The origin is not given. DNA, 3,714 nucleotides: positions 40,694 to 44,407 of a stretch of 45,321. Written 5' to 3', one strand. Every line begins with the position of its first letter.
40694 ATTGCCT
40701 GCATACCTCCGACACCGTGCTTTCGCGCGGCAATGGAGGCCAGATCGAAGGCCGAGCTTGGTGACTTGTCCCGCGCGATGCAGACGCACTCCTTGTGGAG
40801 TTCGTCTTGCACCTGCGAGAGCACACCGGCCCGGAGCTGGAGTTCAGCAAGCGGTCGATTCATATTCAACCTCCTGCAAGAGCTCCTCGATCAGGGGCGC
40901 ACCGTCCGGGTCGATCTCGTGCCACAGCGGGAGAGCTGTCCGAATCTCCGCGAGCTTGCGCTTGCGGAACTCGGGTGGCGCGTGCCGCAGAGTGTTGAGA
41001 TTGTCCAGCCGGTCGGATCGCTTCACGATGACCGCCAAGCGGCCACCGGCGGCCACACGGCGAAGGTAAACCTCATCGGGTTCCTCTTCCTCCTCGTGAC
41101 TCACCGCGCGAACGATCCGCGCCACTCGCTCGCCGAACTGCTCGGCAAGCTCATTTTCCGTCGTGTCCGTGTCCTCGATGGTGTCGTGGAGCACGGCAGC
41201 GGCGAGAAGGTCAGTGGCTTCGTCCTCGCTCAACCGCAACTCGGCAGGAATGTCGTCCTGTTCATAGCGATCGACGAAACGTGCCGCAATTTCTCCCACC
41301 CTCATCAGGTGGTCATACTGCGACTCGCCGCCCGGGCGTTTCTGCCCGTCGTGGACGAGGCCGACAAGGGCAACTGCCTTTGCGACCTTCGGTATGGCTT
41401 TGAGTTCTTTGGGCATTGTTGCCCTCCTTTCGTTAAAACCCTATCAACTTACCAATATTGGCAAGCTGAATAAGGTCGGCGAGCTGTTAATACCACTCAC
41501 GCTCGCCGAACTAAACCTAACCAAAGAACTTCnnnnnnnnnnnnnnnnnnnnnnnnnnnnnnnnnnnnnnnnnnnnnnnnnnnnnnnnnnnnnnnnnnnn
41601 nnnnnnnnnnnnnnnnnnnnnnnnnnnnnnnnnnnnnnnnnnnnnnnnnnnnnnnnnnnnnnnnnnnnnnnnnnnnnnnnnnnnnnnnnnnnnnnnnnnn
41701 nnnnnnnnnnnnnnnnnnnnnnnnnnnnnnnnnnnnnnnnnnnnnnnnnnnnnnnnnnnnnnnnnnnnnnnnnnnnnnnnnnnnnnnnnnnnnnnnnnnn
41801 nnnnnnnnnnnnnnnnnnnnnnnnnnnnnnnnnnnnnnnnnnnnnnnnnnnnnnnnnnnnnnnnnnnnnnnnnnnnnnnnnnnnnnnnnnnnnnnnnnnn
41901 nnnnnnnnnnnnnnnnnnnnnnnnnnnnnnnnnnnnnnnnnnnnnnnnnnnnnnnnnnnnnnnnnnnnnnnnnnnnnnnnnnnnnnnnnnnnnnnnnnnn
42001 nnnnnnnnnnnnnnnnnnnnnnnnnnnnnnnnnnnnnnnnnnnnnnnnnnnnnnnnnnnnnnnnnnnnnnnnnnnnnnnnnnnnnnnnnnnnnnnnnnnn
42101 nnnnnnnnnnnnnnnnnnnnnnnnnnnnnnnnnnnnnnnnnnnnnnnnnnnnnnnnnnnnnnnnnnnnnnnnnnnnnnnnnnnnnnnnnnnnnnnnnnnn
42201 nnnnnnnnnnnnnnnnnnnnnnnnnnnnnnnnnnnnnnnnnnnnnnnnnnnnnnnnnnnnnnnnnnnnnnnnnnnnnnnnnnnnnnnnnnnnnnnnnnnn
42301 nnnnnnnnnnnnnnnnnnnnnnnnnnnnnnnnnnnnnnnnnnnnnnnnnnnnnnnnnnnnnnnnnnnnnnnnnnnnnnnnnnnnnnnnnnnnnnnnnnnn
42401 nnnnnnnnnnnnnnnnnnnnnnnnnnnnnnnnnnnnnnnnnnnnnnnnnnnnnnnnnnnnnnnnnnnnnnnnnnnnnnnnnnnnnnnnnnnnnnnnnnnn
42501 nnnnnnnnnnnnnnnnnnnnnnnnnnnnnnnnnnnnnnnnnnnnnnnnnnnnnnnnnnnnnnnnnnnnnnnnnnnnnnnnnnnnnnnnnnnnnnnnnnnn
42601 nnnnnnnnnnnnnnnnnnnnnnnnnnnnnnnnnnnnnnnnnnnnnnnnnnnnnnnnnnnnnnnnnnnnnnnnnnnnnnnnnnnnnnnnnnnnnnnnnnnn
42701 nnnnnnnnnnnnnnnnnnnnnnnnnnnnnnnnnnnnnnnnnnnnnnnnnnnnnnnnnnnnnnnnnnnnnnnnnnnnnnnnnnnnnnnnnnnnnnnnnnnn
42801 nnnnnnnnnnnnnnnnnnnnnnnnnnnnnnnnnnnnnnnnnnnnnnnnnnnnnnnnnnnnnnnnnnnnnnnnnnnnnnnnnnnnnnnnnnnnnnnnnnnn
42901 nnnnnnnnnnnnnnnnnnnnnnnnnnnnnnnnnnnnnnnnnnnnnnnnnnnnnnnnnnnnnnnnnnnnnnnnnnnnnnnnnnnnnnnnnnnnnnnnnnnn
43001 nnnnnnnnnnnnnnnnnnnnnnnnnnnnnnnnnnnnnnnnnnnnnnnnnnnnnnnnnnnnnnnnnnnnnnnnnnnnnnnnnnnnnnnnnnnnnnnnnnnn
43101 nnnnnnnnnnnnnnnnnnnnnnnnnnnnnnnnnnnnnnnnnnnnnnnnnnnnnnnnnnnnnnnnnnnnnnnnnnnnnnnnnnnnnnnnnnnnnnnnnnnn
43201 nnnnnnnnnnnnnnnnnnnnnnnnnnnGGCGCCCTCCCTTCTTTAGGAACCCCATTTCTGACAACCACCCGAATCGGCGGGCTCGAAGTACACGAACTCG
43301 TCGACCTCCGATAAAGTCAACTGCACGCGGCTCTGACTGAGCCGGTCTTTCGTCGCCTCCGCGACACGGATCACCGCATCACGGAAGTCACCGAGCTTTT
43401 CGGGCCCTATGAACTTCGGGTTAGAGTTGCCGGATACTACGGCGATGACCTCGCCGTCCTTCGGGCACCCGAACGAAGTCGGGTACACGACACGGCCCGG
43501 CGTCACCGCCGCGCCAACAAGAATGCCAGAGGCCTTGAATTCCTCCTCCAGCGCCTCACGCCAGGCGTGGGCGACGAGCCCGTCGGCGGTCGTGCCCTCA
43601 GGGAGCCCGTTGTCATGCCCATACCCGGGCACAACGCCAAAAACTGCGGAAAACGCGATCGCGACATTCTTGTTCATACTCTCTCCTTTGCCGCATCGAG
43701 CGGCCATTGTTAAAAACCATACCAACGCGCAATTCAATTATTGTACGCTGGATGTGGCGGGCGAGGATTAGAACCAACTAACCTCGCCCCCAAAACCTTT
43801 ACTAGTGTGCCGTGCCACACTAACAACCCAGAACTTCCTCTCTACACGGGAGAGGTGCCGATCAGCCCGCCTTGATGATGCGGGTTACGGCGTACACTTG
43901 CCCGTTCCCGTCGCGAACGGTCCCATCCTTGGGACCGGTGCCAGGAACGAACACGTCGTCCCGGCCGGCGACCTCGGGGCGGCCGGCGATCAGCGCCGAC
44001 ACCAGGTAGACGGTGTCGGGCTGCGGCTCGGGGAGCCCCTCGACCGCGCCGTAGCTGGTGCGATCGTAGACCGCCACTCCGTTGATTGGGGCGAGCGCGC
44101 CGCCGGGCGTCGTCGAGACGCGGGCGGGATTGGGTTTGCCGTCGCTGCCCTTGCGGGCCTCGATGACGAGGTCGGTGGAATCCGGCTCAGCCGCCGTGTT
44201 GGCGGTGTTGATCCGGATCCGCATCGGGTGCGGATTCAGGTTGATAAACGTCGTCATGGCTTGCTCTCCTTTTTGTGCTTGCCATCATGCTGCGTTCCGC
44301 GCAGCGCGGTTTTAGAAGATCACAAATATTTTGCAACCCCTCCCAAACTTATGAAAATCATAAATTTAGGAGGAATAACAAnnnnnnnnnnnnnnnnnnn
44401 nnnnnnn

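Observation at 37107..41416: Tightly coupled five-gene operon: alarmone-hydrolase HD protein, 101-aa ORF, RavA-like AAA+, ViaA-like vWA, 198-aa ORF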

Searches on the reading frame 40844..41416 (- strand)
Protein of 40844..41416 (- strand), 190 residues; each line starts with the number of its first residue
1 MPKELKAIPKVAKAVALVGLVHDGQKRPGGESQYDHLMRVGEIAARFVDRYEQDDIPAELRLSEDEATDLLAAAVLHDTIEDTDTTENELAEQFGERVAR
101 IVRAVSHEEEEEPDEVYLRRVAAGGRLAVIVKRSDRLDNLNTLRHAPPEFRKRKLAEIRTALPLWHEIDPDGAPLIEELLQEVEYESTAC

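Call 3: search_protein_families(library=pfam, proteins=[window:40844-41416:-], max_evalue=0.1)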
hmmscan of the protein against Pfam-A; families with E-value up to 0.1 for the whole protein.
window:40844-41416:- (190 aa): 3 families
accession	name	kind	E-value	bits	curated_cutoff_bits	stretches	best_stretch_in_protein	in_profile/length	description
PF13328.12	HD_4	-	1.2e-12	48.3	27.2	1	14-157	1-140/156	HD domain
PF01966.28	HD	-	1e-07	32.7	22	1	34-139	2-115/116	HD domain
PF24391.1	HD-CE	-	0.032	14.4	27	1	35-137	10-122/263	HD-CE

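Call 6: search_protein_families(library=padloc, proteins=[window:40844-41416:-], max_evalue=0.1)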
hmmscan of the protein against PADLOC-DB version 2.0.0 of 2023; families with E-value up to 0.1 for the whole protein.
window:40844-41416:- (190 aa): 0 families

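Call 7: search_protein_families(library=phrogs, proteins=[window:40844-41416:-], max_evalue=0.1)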
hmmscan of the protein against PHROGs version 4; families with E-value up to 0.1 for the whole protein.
window:40844-41416:- (190 aa): 3 families
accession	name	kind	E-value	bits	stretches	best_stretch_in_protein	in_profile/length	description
phrog_990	-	other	1.4e-25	91.4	1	5-153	149-282/374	metal-dependent phosphohydrolase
phrog_15275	-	unknown function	2e-10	41.8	1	24-158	42-167/223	-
phrog_32047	-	other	4.6e-05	23.8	1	11-106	26-106/301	phosphohydrolase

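Call 8: search_protein_families(library=ncbifam, proteins=[window:40844-41416:-], max_evalue=0.1)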
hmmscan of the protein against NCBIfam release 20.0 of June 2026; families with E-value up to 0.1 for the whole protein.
window:40844-41416:- (190 aa): 3 families
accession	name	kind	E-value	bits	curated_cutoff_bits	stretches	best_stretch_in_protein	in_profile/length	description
TIGR00691.1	spoT_relA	subfamily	2.6e-15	55.8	499.2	1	69-154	39-133/687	RelA/SpoT family protein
NF008303.0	PRK11092.1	equivalog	5.9e-10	38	947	1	11-155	23-159/702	bifunctional GTP diphosphokinase/guanosine-3',5'-bis pyrophosphate 3'-pyrophosphohydrolase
NF033504.2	Ni_dep_LarA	equivalog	0.017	13.9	460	1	83-129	107-153/422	nickel-dependent lactate racemase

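Call 35: search_solved_structures(query=window:40844-41416:-, max_evalue=0.01, show_alignments=2)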
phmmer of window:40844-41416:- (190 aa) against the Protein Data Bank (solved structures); distinct sequences matched with E-value up to 0.01: 21.
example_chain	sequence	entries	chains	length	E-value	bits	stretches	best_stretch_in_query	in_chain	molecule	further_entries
5xnx_A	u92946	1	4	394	1.9e-11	47.4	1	68-168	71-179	Bifunctional (p)ppGpp synthase/hydrolase RelA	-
6s2v_A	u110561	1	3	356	9.3e-11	45.2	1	66-168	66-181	(P)ppGpp synthetase I, SpoT/RelA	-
6s2t_A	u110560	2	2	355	9.4e-11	45.2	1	66-168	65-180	(P)ppGpp synthetase I, SpoT/RelA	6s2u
7ohg_A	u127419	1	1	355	9.5e-11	45.2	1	66-168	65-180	Guanosine-3',5'-bis(Diphosphate) 3'-pyrophosphohydrolase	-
8acu_A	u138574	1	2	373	4e-10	43.1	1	69-167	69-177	GTP pyrophosphokinase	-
6yxa_A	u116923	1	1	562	7.1e-10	42.3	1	70-167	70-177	GTP pyrophosphokinase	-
6yvc_A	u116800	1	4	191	5.4e-09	39.5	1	68-155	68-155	Bifunctional (P)ppGpp synthetase/guanosine-3',5'-bis(Diphosphate) 3'-pyrophosphohydrolase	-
6z3n_AAA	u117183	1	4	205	6.3e-09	39.2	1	68-155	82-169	Hydrolase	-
3nr1_A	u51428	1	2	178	8.6e-09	38.8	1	67-150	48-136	HD domain-containing protein 3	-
8fr8_I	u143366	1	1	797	1.4e-08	38.1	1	68-168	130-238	GTP pyrophosphokinase RelA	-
6z3o_AAA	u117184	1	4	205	1.7e-08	37.9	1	68-155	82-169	Small Alarmone Hydrolase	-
7qps_A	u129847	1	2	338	3.6e-08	36.8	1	69-155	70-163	ACT domain protein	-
3nqw_A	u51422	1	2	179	5e-08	36.3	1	69-148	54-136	CG11900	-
5vxa_A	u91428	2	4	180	8.4e-08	35.6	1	67-150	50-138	Guanosine-3',5'-bis(diphosphate) 3'-pyrophosphohydrolase MESH1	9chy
7oiw_A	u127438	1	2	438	1.9e-07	34.5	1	70-167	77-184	GTP pyrophosphokinase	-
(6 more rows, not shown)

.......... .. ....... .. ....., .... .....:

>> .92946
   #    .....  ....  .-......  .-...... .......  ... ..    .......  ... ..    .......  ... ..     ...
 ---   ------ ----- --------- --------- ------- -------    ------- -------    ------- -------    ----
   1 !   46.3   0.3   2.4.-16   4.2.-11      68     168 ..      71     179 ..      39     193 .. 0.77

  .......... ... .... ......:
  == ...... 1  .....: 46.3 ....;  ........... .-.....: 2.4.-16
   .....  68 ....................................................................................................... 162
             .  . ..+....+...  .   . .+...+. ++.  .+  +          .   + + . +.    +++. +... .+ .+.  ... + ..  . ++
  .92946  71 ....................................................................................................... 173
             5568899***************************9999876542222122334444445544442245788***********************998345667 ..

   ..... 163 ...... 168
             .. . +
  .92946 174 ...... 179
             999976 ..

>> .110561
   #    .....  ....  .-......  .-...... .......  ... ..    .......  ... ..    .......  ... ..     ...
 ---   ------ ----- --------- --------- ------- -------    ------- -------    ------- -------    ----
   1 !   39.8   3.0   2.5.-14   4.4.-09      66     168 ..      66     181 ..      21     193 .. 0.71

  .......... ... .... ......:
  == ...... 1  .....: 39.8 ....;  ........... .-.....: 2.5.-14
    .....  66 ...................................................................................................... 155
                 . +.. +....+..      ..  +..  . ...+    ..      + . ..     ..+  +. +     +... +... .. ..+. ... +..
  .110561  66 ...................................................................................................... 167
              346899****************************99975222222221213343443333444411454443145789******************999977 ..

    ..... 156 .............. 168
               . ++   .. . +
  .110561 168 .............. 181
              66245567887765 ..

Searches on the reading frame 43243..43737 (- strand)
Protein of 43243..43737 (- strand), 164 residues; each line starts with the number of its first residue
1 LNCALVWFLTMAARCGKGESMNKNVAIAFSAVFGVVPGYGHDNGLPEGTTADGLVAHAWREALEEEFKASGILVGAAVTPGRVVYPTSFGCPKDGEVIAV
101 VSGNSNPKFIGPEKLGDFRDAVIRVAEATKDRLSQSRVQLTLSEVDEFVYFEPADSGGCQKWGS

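Call 3: search_protein_families(library=pfam, proteins=[window:43243-43737:-], max_evalue=0.1)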
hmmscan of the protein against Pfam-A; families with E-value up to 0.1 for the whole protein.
window:43243-43737:- (164 aa): 0 families

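Call 6: search_protein_families(library=padloc, proteins=[window:43243-43737:-], max_evalue=0.1)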
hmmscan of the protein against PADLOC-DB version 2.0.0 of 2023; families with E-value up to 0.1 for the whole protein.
window:43243-43737:- (164 aa): 1 family
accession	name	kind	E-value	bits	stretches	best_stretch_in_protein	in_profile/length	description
PDLC01067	Mvol_0529-fam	-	2.7e-19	67.7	1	28-152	2-115/115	DNA binding C-ter.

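Call 7: search_protein_families(library=phrogs, proteins=[window:43243-43737:-], max_evalue=0.1)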
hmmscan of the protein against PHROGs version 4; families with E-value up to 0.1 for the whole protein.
window:43243-43737:- (164 aa): 0 families

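Call 8: search_protein_families(library=ncbifam, proteins=[window:43243-43737:-], max_evalue=0.1)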
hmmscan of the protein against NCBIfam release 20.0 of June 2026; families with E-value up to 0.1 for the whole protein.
window:43243-43737:- (164 aa): 0 families

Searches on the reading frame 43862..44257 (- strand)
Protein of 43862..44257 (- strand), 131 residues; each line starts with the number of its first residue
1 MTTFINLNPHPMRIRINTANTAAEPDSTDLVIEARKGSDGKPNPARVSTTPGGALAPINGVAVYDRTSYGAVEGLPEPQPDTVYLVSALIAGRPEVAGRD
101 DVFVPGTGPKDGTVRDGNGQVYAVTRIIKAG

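Call 3: search_protein_families(library=pfam, proteins=[window:43862-44257:-], max_evalue=0.1)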
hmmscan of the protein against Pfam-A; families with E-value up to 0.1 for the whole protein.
window:43862-44257:- (131 aa): 0 families

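Call 6: search_protein_families(library=padloc, proteins=[window:43862-44257:-], max_evalue=0.1)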
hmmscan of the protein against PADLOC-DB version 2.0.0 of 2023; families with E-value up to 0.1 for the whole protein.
window:43862-44257:- (131 aa): 2 families
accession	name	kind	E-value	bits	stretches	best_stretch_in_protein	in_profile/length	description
PDLC01138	Unk_01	-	1.5e-11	42.8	1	4-124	3-95/103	"Unknown small protein, sometimes fused to CARF"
PDLC01139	Unk_01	-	3.8e-05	22.2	1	69-127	25-76/86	"Unknown small protein, sometimes fused to CARF"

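Call 7: search_protein_families(library=phrogs, proteins=[window:43862-44257:-], max_evalue=0.1)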
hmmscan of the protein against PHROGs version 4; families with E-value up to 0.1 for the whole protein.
window:43862-44257:- (131 aa): 2 families
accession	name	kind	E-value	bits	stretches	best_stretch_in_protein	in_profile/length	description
phrog_21731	-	unknown function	7e-14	52.6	1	4-123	98-201/329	-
phrog_30542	-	unknown function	1e-12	48.9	1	44-126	156-233/237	-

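Call 8: search_protein_families(library=ncbifam, proteins=[window:43862-44257:-], max_evalue=0.1)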
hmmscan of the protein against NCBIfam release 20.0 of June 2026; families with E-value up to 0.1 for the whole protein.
window:43862-44257:- (131 aa): 0 families

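Call 106: search_dna_similar(query=window:43862-44257:-, collection=phages, mode=protein, max_evalue=0.001, max_rows=12)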
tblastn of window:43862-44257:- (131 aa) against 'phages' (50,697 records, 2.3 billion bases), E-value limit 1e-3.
Records with a match: 18; places in all: 18; records where one place covers at least 80% of the query: 3.
Best place of each record, by identity: <60% 18.
By first word of the organism name: Microcystis 8; Bacillus 4; Paenibacillus 4; Pararheinheimera 1; Cyanophage 1.
By host as written in the record: Microcystis aeruginosa FACHB524 4; Paenibacillus larvae 4; Bacillus sp. MGK1 2; - 2; Microcystis aeruginosa 2; Bacillus sp. MGK1/ERV9 2; Pararheinheimera soli strain KR2-1 1; Cyanobacteria 1.
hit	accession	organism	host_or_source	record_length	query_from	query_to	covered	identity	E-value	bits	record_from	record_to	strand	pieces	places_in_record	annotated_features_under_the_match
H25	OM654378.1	Pararheinheimera phage vB_PsoM_KLER1-1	Pararheinheimera soli strain KR2-1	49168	4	129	96%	30.5%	1e-6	52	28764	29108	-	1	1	hypothetical protein (x2)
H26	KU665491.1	Bacillus phage Mgbh1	Bacillus sp. MGK1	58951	5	129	95%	28.0%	2e-4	45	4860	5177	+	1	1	hypothetical protein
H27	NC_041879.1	Bacillus phage Mgbh1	Bacillus sp. MGK1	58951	5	129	95%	28.0%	2e-4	45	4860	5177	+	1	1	hypothetical protein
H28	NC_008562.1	Microcystis phage LMM01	-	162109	46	118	56%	45.3%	7e-7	52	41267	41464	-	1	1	hypothetical protein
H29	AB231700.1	Microcystis phage LMM01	-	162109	46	118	56%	45.3%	7e-7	52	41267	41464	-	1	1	hypothetical protein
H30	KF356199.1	Microcystis phage MaMV-DC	Microcystis aeruginosa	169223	47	118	55%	41.7%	3e-6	50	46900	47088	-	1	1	hypothetical protein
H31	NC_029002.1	Microcystis phage MaMV-DC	Microcystis aeruginosa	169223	47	118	55%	41.7%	3e-6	50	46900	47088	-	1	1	hypothetical protein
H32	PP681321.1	Microcystis phage MaMV-CH01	Microcystis aeruginosa FACHB524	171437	47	118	55%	41.7%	6e-6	49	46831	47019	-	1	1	hypothetical protein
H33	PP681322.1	Microcystis phage MaMV-CH02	Microcystis aeruginosa FACHB524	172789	47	118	55%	41.7%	6e-6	49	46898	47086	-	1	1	hypothetical protein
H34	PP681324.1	Microcystis phage MaMV-DL02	Microcystis aeruginosa FACHB524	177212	47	118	55%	41.7%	6e-6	49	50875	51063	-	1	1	hypothetical protein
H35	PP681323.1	Microcystis phage MaMV-DL01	Microcystis aeruginosa FACHB524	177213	47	118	55%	41.7%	6e-6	49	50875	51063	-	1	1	hypothetical protein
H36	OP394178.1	Cyanophage MaMV-DH01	Cyanobacteria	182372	47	118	55%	41.7%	6e-6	49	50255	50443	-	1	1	hypothetical protein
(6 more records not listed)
